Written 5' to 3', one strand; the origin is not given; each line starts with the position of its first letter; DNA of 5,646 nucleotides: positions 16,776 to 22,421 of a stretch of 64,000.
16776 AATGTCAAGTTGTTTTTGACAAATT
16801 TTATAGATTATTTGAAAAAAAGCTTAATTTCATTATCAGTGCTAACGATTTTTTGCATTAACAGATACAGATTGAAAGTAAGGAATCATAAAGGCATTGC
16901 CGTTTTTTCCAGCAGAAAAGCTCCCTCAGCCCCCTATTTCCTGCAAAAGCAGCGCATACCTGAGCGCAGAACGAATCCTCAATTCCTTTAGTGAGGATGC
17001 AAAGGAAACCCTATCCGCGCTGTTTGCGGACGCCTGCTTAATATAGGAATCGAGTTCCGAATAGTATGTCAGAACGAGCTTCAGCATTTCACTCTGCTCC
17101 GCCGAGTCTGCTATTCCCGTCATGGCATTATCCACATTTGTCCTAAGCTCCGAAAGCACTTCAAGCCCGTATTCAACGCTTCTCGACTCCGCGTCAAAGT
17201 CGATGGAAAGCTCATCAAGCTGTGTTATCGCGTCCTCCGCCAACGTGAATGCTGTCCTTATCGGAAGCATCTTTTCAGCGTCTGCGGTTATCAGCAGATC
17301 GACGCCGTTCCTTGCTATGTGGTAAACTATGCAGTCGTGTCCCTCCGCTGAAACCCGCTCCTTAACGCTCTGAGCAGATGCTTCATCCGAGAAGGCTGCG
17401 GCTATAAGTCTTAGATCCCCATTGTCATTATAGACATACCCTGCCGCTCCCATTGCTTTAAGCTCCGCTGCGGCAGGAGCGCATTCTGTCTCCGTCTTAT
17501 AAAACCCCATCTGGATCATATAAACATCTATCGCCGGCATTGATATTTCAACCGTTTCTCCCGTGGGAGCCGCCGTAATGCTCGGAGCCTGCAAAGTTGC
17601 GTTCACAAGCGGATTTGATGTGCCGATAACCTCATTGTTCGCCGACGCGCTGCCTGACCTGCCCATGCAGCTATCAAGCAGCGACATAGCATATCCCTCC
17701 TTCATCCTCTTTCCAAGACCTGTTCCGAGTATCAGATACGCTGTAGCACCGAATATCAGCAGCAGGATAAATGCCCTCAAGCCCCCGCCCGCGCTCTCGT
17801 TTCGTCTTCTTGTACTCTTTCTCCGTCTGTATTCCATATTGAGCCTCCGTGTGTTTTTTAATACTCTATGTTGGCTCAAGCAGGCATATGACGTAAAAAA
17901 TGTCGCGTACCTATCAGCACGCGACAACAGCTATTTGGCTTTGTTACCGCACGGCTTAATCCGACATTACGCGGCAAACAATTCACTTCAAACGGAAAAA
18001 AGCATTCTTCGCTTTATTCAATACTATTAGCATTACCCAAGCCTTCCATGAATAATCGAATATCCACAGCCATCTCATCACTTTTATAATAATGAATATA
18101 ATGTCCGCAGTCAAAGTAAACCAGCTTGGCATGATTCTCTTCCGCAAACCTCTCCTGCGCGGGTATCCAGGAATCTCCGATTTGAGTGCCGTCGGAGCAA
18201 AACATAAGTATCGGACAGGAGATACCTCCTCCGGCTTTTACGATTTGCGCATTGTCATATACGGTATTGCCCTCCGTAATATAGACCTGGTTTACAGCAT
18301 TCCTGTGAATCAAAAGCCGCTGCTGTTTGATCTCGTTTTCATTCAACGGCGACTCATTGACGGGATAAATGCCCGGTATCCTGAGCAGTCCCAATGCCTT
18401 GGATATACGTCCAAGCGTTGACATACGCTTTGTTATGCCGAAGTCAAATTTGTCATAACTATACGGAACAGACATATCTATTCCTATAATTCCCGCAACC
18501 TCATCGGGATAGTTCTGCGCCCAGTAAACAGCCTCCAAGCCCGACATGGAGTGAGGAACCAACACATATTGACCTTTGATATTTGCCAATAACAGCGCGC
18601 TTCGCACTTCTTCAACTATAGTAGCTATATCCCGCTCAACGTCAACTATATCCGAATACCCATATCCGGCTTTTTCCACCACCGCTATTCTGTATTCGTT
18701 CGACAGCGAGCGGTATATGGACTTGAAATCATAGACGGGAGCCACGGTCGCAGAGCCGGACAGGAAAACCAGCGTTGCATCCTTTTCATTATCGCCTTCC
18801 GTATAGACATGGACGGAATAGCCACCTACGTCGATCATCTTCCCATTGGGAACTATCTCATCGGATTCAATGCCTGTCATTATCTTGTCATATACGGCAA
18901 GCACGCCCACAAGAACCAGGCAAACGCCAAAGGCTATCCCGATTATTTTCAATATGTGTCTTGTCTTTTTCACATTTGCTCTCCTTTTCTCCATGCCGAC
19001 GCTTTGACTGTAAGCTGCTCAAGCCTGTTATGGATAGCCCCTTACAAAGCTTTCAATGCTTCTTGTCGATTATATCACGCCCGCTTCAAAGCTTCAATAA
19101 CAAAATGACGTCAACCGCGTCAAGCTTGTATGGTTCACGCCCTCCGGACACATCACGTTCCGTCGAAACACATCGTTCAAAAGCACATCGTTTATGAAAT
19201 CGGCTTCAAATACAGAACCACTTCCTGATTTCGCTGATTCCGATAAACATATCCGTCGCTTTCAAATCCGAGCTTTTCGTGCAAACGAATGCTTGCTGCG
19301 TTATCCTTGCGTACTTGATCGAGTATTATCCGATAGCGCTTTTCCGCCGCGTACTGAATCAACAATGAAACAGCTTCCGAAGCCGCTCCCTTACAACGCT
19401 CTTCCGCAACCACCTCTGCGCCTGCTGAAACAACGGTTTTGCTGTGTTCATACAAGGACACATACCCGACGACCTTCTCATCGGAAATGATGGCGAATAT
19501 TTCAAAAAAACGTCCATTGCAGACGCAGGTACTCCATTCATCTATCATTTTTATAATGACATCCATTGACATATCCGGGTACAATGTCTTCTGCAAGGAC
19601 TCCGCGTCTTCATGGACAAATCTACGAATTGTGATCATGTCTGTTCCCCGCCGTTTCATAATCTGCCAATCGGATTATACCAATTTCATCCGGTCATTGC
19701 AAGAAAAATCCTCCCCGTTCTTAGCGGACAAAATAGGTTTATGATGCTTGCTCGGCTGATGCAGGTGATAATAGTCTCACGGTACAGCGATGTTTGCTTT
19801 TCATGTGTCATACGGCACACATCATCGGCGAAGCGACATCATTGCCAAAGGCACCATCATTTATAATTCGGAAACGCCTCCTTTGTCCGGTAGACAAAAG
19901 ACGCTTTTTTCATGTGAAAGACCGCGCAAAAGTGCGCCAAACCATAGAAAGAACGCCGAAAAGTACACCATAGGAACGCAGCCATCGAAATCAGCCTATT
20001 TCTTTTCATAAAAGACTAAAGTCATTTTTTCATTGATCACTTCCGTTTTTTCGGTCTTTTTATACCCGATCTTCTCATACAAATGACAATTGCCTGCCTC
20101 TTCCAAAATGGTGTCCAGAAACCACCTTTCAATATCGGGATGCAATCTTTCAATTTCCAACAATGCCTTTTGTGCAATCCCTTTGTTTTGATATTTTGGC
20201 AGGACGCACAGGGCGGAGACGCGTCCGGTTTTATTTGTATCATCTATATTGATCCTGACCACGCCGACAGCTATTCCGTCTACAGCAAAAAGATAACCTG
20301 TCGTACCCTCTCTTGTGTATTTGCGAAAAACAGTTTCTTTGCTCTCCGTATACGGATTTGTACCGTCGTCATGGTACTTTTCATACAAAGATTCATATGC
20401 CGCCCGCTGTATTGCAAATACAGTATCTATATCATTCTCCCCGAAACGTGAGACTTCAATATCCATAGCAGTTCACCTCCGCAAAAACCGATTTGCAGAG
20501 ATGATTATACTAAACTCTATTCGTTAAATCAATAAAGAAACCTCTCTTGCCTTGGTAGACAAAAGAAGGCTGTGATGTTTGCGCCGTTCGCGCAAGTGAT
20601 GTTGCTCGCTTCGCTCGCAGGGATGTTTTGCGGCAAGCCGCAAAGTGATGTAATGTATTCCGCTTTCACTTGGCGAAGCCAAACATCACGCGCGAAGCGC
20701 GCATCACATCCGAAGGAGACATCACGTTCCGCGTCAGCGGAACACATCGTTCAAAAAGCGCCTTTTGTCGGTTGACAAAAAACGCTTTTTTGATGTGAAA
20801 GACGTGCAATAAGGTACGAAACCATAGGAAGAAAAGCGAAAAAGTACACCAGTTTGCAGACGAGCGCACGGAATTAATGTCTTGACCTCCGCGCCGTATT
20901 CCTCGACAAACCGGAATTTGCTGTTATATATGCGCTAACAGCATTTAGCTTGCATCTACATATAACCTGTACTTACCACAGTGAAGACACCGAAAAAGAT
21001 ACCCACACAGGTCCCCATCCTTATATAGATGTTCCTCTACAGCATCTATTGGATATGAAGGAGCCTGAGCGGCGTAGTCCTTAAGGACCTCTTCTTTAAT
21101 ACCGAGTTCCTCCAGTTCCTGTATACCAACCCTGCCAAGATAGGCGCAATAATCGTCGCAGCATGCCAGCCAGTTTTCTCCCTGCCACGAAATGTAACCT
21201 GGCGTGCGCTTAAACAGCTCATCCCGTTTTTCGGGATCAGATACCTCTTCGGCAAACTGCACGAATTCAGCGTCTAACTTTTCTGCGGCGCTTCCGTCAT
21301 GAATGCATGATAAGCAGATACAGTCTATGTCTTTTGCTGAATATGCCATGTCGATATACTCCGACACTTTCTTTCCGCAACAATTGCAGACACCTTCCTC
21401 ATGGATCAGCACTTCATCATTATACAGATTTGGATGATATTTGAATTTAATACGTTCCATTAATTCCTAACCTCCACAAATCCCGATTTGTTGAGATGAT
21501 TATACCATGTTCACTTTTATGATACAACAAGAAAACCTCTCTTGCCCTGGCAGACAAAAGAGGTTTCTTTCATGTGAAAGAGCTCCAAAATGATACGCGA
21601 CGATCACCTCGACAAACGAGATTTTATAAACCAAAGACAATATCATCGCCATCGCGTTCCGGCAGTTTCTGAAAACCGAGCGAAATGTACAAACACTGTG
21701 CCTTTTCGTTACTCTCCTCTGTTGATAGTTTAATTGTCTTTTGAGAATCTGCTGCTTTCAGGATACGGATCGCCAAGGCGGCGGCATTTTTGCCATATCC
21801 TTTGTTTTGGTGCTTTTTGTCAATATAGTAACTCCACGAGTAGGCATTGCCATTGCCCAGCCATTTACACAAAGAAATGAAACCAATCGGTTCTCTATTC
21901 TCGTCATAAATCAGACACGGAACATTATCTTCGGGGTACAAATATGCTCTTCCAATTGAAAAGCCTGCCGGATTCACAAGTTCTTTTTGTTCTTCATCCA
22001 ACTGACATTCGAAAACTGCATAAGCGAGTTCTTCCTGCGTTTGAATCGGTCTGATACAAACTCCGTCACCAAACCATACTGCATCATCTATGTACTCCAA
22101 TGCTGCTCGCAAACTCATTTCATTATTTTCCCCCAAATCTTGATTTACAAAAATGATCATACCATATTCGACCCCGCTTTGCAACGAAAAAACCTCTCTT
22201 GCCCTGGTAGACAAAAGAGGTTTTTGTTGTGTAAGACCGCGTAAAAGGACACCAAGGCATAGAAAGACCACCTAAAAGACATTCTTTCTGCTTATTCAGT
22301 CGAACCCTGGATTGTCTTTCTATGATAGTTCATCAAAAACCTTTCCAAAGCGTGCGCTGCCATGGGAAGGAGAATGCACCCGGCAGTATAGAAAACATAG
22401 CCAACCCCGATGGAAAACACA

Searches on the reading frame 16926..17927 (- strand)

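Call 18: search_protein_families(library=pfam, proteins=[window:16926-17927:-], max_evalue=0.001)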
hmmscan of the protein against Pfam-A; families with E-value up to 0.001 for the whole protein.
window:16926-17927:- (333 aa): 1 family
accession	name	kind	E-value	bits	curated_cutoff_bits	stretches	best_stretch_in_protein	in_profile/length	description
PF05036.18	SPOR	-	4.6e-06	27.3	21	1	136-201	5-74/76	SPOR domain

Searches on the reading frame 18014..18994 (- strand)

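Call 55: search_protein_families(library=pfam, proteins=[window:18014-18994:-], max_evalue=0.001)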
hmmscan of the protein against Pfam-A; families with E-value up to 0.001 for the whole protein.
window:18014-18994:- (326 aa): 2 families
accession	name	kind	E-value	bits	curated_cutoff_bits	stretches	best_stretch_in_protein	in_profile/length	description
PF00561.26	Abhydrolase_1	-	2.7e-09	37.5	25.8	1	91-181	18-110/245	alpha/beta hydrolase fold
PF12697.13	Abhydrolase_6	-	0.00072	20.7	26.3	0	75-307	1-213/217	Alpha/beta hydrolase family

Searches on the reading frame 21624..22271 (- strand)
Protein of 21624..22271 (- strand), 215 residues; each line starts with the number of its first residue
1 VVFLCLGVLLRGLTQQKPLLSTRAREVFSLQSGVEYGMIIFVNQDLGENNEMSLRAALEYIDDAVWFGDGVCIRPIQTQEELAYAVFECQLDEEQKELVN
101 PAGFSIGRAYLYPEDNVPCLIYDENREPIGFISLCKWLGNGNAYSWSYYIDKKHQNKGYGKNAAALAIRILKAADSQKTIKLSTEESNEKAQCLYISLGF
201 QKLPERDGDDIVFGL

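Call 55: search_protein_families(library=pfam, proteins=[window:21624-22271:-], max_evalue=0.001)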
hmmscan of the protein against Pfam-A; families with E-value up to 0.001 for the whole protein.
window:21624-22271:- (215 aa): 5 families
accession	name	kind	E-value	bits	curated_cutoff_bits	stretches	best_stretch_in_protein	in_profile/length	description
PF00583.31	Acetyltransf_1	-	7.5e-13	49.2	20.7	1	112-200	25-116/116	Acetyltransferase (GNAT) family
PF13508.13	Acetyltransf_7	-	1.4e-08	35.4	27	1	119-202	5-84/84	Acetyltransferase (GNAT) domain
PF13302.13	Acetyltransf_3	-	2.7e-08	35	25.4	1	112-201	49-138/138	Acetyltransferase (GNAT) domain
PF13673.13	Acetyltransf_10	-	1.2e-05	25.7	23.6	1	114-203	28-110/128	Acetyltransferase (GNAT) domain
PF08445.16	FR47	-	1.2e-05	25.6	22.1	1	149-203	28-80/86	FR47-like protein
